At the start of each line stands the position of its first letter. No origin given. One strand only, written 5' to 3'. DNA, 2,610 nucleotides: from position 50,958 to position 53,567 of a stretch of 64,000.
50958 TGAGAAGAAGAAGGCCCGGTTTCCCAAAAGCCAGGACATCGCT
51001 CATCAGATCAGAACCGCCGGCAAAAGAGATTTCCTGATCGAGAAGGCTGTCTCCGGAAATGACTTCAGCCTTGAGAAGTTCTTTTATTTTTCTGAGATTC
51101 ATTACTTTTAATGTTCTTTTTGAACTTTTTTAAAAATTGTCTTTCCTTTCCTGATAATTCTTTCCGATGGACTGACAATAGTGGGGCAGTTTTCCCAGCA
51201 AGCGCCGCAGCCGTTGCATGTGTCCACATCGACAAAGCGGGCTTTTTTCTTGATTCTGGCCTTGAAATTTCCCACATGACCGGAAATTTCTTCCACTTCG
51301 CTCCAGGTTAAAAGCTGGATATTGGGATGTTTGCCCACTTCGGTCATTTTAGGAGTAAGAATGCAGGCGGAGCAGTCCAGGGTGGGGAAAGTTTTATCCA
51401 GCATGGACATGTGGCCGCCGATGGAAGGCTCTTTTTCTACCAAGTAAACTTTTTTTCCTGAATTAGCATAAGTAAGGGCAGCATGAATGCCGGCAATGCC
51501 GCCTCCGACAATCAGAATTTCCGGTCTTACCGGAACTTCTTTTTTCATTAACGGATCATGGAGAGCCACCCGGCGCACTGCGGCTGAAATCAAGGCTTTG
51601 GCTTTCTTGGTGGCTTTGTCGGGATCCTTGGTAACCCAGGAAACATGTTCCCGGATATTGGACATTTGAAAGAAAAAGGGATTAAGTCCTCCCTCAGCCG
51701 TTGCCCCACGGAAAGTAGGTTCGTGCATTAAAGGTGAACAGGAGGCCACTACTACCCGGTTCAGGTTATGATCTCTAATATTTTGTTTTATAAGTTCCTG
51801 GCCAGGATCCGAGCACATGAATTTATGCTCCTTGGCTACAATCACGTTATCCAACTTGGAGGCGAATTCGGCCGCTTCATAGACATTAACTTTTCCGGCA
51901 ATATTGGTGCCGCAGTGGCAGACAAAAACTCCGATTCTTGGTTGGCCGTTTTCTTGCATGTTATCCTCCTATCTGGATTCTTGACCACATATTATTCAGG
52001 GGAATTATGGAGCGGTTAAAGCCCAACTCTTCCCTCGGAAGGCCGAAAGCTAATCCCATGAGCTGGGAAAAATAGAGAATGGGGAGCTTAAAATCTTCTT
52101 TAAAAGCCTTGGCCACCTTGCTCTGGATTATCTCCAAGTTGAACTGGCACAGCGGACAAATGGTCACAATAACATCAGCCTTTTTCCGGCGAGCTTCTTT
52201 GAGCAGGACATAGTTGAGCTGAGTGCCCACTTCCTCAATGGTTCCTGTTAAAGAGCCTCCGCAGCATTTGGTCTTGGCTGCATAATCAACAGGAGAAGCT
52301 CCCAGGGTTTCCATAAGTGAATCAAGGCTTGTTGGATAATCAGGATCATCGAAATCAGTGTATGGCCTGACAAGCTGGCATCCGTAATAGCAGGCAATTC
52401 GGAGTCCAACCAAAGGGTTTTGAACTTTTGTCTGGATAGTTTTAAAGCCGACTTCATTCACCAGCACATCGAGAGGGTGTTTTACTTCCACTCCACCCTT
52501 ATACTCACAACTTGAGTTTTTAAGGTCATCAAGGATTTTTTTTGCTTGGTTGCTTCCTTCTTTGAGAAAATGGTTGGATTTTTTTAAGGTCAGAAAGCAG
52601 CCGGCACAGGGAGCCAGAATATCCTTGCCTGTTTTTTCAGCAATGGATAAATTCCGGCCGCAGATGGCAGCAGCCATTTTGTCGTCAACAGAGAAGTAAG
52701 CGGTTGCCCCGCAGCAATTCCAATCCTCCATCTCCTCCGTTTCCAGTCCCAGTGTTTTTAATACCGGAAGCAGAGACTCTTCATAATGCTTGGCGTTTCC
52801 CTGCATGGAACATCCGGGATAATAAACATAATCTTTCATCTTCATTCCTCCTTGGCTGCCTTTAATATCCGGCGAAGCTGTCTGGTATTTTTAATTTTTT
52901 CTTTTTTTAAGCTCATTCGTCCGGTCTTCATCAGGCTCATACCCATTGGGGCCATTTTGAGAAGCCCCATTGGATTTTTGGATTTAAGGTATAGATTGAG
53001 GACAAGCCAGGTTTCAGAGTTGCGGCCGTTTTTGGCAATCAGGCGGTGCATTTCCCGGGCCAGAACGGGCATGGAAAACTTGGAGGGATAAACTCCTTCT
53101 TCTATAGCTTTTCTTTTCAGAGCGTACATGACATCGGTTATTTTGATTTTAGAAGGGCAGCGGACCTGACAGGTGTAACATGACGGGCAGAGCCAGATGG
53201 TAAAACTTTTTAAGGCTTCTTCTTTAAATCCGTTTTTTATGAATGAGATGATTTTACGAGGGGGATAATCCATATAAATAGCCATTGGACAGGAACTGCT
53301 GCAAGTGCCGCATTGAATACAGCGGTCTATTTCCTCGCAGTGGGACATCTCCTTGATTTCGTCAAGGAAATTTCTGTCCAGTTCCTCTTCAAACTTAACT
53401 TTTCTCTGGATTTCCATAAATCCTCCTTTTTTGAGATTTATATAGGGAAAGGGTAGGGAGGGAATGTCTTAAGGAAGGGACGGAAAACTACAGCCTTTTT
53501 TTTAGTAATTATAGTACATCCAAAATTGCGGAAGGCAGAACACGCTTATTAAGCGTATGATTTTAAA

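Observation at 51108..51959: hdrA is split at a ferredoxin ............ motif, with its two parts ~6.5 kb apart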

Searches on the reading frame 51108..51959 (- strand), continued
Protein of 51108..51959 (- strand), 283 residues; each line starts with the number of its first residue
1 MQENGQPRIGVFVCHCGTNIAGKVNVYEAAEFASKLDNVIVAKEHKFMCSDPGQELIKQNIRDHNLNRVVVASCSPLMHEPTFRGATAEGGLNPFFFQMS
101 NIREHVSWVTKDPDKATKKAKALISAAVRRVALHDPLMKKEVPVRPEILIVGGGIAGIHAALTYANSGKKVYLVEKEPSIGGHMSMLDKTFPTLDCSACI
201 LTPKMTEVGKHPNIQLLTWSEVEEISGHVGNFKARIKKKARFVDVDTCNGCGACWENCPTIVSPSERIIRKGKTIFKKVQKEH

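Call 58: find_encoding_contigs(protein=P0243, flank=10000, max_places=3)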
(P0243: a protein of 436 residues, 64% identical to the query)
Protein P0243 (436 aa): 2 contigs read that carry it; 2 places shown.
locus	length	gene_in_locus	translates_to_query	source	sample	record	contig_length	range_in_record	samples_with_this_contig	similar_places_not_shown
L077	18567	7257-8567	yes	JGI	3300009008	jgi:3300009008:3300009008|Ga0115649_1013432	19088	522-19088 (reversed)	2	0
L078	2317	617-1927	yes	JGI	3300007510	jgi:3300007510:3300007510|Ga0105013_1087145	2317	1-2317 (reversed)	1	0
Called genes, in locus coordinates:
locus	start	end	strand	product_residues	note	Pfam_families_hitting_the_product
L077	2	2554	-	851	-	?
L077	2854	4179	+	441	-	PF00512:HisKA (weak), PF02518:HATPase_c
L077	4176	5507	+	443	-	PF00072:Response_reg, PF00158:Sigma54_activat, PF14532:Sigma54_activ_2, PF07728:AAA_5, PF25601:AAA_lid_14, PF02954:HTH_8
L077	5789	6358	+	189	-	PF17179:Fer4_22 (faint), PF13237:Fer4_10 (weak), PF13534:Fer4_17, PF12838:Fer4_7 (weak), PF13183:Fer4_8, PF13187:Fer4_9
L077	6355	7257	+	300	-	PF02754:CCG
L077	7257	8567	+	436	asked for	PF07992:Pyr_redox_2 (weak), PF00070:Pyr_redox (faint), PF00890:FAD_binding_2, PF01134:GIDA (weak), PF12831:FAD_oxidored, PF13450:NAD_binding_8, PF00037:Fer4 (weak), PF01257:2Fe-2S_thioredx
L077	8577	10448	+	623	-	PF01512:Complex1_51K, PF10531:SLBB, PF10589:NADH_4Fe-4S, PF00037:Fer4, PF12838:Fer4_7 (weak), PF13187:Fer4_9, PF13237:Fer4_10, PF14697:Fer4_21 (weak), +3 more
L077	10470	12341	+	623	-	PF13510:Fer2_4, PF12837:Fer4_6 (faint), PF12838:Fer4_7, PF14697:Fer4_21 (weak), PF13237:Fer4_10 (weak), PF12838:Fer4_7, PF13187:Fer4_9, PF14697:Fer4_21, +5 more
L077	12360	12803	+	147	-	PF02662:FlpD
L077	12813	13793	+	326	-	PF01058:Oxidored_q6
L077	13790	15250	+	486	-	PF27537:HoxH, PF00374:NiFeSe_Hases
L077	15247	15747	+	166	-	PF01750:HycI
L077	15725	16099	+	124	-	PF01155:HypA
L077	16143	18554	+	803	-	PF00708:Acylphosphatase, PF07503:zf-HYPF, PF01300:Sua5_yciO_yrdC, PF17788:HypF_C, PF22521:HypF_C_2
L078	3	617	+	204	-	?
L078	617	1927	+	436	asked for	PF07992:Pyr_redox_2 (weak), PF00070:Pyr_redox (faint), PF00890:FAD_binding_2, PF01134:GIDA (weak), PF12831:FAD_oxidored, PF13450:NAD_binding_8, PF00037:Fer4 (weak), PF01257:2Fe-2S_thioredx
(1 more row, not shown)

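Call 59: find_encoding_contigs(protein=P0241, flank=10000, max_places=3)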
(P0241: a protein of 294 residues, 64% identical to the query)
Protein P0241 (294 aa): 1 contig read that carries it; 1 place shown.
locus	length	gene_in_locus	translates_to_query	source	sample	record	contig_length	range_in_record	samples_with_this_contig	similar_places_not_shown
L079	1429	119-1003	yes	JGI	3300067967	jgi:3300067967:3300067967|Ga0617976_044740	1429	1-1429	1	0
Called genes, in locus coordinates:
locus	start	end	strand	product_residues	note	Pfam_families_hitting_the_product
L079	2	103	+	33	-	?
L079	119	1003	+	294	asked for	PF07992:Pyr_redox_2 (weak), PF00070:Pyr_redox (weak), PF00890:FAD_binding_2, PF01266:DAO, PF01494:FAD_binding_3 (weak), PF12831:FAD_oxidored, PF13450:NAD_binding_8, PF00037:Fer4 (weak), +2 more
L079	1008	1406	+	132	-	-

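Call 66: search_protein_families(library=ncbifam, proteins=[window:51108-51959:-], max_evalue=0.00001)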
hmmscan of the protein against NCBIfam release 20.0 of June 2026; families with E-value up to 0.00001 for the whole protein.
window:51108-51959:- (283 aa): 13 families
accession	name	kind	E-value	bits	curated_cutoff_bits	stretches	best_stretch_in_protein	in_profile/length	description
NF040770.1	hetero_SS_HdrA2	exception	2.6e-112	376.4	1100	1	8-263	1-258/777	CoB-CoM heterodisulfide reductase HdrA2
NF041778.1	hetero_SS_HdrA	equivalog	8.8e-75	252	1400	1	6-263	5-263/771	ferredoxin:CoB-CoM heterodisulfide reductase subunit HdrA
NF041891.1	hdrA_Methbact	equivalog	4.1e-66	223.7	1300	1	8-278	2-271/762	ferredoxin:CoB-CoM heterodisulfide reductase subunit HdrA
TIGR01372.1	soxA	subfamily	1.5e-07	29.6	1164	1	134-219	157-241/996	sarcosine oxidase subunit alpha family protein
TIGR03997.1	mycofact_OYE_2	equivalog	2.1e-07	29.7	793.15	1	144-189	378-423/645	mycofactocin system FadH/OYE family oxidoreductase 2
NF009410.0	PRK12771.1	subfamily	2.7e-07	29.6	516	0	147-184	140-177/566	NAD(P)-binding protein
NF005560.0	PRK07233.1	equivalog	3.5e-07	29.4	252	1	147-188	2-43/435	hypothetical protein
NF045637.1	carotdesatCrtDProt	equivalog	4.6e-07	28.7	580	1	148-202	1-55/485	1-hydroxycarotenoid 3,4-desaturase CrtD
NF004789.0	PRK06134.1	subfamily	7.8e-07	28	747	1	140-183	7-50/581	FAD-dependent oxidoreductase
TIGR03467.1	HpnE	equivalog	1.6e-06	27.7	283.05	1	149-185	2-38/430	hydroxysqualene dehydroxylase HpnE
NF045599.1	bili_reduct_long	exception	1.9e-06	26.4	750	1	147-186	383-422/641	bilirubin reductase, long form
TIGR00275.1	TIGR00275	subfamily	3.5e-06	26.1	183.8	0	148-183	1-36/401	aminoacetone oxidase family FAD-binding enzyme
NF058655.1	CrtID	equivalog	4.2e-06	25.9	640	1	148-190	1-43/478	bifunctional phytoene desaturase/3,4-desaturase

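Call 72: predict_structure(alignment_id=A5)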
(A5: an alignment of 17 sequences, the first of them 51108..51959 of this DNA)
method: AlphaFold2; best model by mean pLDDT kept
length: 283 residues; sequences in the alignment: 17
mean_pLDDT: 49.7   pTM: 0.44
mean pLDDT of the five models: 49.7, 47.7, 47.6, 41.5, 40.4
residues with pLDDT >= 90: 0; 70-90: 43; 50-70: 75; < 50: 165
segments of 3 or more residues with pLDDT < 50: 1-4, 17-22, 75-78, 99-110, 135-157, 167-171, 176-211, 219-271, 273-283
pLDDT, mean of each block of 10 residues (from residue 1): 58 60 69 83 69 71 75 53 55 51 36 64 62 45 37 46 50 44 32 26 40 49 34 36 35 35 38 43 38
secondary structure, 60 per line:
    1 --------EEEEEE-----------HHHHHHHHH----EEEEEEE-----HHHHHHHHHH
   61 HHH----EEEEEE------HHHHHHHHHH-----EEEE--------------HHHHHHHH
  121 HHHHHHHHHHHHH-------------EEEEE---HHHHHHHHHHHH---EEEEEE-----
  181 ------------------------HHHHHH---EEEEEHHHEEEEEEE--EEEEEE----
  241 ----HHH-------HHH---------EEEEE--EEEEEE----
elements in order: E9-14 H26-34 E39-45 H51-63 E68-73 H80-89 E95-98 H113-133 E147-151 H155-166 E170-175 H205-210 E214-218 E222-228 E231-236 E267-271 E274-279

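Call 73: search_protein_families(library=pfam, proteins=[L073:3448-4569:+, L073:4998-5480:+, L073:119-724:+, L079:1008-1406:+], max_evalue=0.01)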
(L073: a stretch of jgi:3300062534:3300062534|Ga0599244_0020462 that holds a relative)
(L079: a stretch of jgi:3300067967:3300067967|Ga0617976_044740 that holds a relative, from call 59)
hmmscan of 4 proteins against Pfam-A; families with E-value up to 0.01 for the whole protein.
L073:3448-4569:+ (373 aa): 7 families
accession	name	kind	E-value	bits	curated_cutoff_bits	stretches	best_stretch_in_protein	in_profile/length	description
PF13183.11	Fer4_8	-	6.4e-07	30.3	27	1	250-329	3-68/68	4Fe-4S dicluster domain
PF13237.11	Fer4_10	-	9.8e-06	25.9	25.5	1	311-328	5-24/53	4Fe-4S dicluster domain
PF13187.11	Fer4_9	-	2.8e-05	24.5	27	1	251-328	1-50/52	4Fe-4S dicluster domain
PF00037.32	Fer4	-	0.00019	21.6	21.1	1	315-329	8-22/24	4Fe-4S binding domain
PF12797.12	Fer4_2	-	0.00038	20.7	24.5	1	312-326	7-21/22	4Fe-4S binding domain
PF12798.12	Fer4_3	-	0.0025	19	27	1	315-329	1-15/15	4Fe-4S binding domain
PF12838.12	Fer4_7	-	0.0044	17.9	27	0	252-329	2-52/52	4Fe-4S dicluster domain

L073:4998-5480:+ (161 aa): 10 families
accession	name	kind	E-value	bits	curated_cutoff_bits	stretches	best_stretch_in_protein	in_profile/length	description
PF07992.20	Pyr_redox_2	-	3.9e-07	30.2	26.1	1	9-43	2-37/291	Pyridine nucleotide-disulphide oxidoreductase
PF03486.20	HI0933_like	-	9.4e-07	28.9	50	1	10-47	3-40/244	HI0933-like protein Rossmann domain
PF13450.12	NAD_binding_8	-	2.9e-05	24.7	21.9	1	12-46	1-35/68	NAD(P)-binding Rossmann-like domain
PF01266.30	DAO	-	6.4e-05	23.1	27.9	1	10-44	2-37/353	FAD dependent oxidoreductase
PF13738.12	Pyr_redox_3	-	6.5e-05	22.8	30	1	11-40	1-31/305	Pyridine nucleotide-disulphide oxidoreductase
PF01494.25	FAD_binding_3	-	8.8e-05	22.3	22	1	8-40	2-34/349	FAD binding domain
PF00890.30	FAD_binding_2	-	0.00049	19.8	20.4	1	10-45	2-37/414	FAD binding domain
PF05834.18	Lycopene_cycl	-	0.00063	19.4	23.4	0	10-40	2-34/380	Lycopene cyclase protein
PF12831.13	FAD_oxidored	-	0.0011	18.8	27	1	10-46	2-38/416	FAD dependent oxidoreductase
PF00070.33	Pyr_redox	-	0.0045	17.9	22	0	10-43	2-35/82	Pyridine nucleotide-disulphide oxidoreductase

L073:119-724:+ (201 aa): 2 families
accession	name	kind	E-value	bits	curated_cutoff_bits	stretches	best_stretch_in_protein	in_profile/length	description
PF12706.13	Lactamase_B_2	-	5.8e-39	134.2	27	1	2-159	35-200/200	Beta-lactamase superfamily domain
PF13483.12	Lactamase_B_3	-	8.2e-09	36.1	24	1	2-158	41-160/160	Beta-lactamase superfamily domain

L079:1008-1406:+ (132 aa): 2 families
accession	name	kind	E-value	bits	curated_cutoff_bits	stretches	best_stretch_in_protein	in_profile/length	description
PF07085.17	DRTGG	-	0.0027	17.9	25.2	1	53-121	34-102/105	DRTGG domain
PF07905.16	PucR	-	0.0057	17.4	33.5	1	38-109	21-100/118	Purine catabolism regulatory protein-like family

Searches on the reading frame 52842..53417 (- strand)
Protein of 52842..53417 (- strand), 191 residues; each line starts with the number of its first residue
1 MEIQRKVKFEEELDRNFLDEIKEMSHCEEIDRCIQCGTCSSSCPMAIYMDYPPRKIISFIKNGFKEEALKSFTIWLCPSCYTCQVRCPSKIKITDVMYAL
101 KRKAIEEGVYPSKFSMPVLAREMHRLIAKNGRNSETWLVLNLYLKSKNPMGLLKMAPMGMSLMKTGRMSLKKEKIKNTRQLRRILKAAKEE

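Call 4: search_protein_families(library=pfam, proteins=[window:52842-53417:-], max_evalue=0.01)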
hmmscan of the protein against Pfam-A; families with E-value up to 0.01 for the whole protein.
window:52842-53417:- (191 aa): 13 families
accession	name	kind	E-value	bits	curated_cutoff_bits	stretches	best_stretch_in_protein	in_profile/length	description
PF13183.11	Fer4_8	-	1.6e-11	45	27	1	29-91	1-68/68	4Fe-4S dicluster domain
PF13534.11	Fer4_17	-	1.8e-09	38.4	22.2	1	32-91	1-60/61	4Fe-4S dicluster domain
PF13187.11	Fer4_9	-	7.3e-09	36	27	1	32-90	1-50/52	4Fe-4S dicluster domain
PF12838.12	Fer4_7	-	1.6e-06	28.9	27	1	32-91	1-52/52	4Fe-4S dicluster domain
PF13237.11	Fer4_10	-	1.9e-05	24.9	25.5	1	31-88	7-53/53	4Fe-4S dicluster domain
PF14691.11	Fer4_20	-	0.00026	21.2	25.8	0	20-68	11-57/113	Dihydroprymidine dehydrogenase domain II, 4Fe-4S cluster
PF12837.12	Fer4_6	-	0.00079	19.7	25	1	31-47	7-23/24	4Fe-4S binding domain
PF00037.32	Fer4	-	0.00088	19.4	21.1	1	31-45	6-20/24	4Fe-4S binding domain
PF12800.12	Fer4_4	-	0.0022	18.6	24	1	31-45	2-16/17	4Fe-4S binding domain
PF12797.12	Fer4_2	-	0.0027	18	24.5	1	30-44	7-21/22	4Fe-4S binding domain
PF13484.11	Fer4_16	-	0.0029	18.8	30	1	32-89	1-65/66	4Fe-4S double cluster binding domain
PF17179.9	Fer4_22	-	0.003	18.8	27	0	13-46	61-94/95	4Fe-4S dicluster domain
PF13746.11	Fer4_18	-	0.0054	17.4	27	0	18-47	46-75/114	4Fe-4S dicluster domain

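Call 66: search_protein_families(library=ncbifam, proteins=[window:52842-53417:-], max_evalue=0.00001)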
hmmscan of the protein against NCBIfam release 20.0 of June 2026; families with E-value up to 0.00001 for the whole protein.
window:52842-53417:- (191 aa): 17 families
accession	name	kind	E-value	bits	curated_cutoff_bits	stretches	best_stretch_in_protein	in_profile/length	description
TIGR03290.1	CoB_CoM_SS_C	equivalog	5.8e-25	88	160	1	31-116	2-87/144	CoB--CoM heterodisulfide reductase subunit C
NF041779.1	hetero_SS_HdrC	equivalog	5.1e-22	78.3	350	1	29-116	29-115/198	ferredoxin:CoB-CoM heterodisulfide reductase subunit HdrC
NF041890.1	hdrC_Methbact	equivalog_domain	4.5e-21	75.3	270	1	11-113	10-110/192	ferredoxin:CoB-CoM heterodisulfide reductase subunit HdrC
NF038018.1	qmoC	equivalog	2.1e-19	70.2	300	1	15-115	3-102/360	quinone-interacting membrane-bound oxidoreductase complex subunit QmoC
NF009227.0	PRK12577.1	equivalog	4.1e-13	48.7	349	1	71-190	205-324/330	succinate dehydrogenase/fumarate reductase iron-sulfur subunit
NF008369.0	PRK11168.1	equivalog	7.2e-10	38.3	278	1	24-107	4-90/401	anaerobic glycerol-3-phosphate dehydrogenase subunit C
NF004898.0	PRK06259.1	equivalog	1.1e-08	34.2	385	1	11-110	114-222/488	fumarate reductase (CoM/CoB) subunit TfrB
NF042952.1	MFR_FeS_SdhB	equivalog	9.6e-08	31.4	600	1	33-190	148-316/320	8-methylmenaquinol:fumarate reductase iron-sulfur subunit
NF041837.1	rnfC_Methano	equivalog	2.1e-07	30.2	650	1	29-98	356-420/438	Rnf electron transport complex subunit RnfC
NF045663.1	diclust_near_Sec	equivalog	4.4e-07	28.4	530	1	10-113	283-391/759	pyridine nucleotide-disulfide oxidoreductase/dicluster-binding protein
TIGR01945.1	rnfC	subfamily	6.4e-07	28.2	245.95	1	22-102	355-429/435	RnfABCDGE type electron transport complex subunit C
NF004616.0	PRK05950.1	subfamily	8.3e-07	28.4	228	0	11-107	127-236/238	succinate dehydrogenase iron-sulfur subunit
TIGR03379.1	glycerol3P_GlpC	equivalog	1.5e-06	27.3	279.9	1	29-104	3-81/397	anaerobic glycerol-3-phosphate dehydrogenase subunit GlpC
TIGR00314.1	cdhA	equivalog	1.7e-06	26.2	781.3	1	17-106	387-468/784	CO dehydrogenase/acetyl-CoA synthase complex subunit alpha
NF008434.0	PRK11274.1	equivalog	2e-06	27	333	1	20-157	11-152/409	glycolate oxidase subunit GlcF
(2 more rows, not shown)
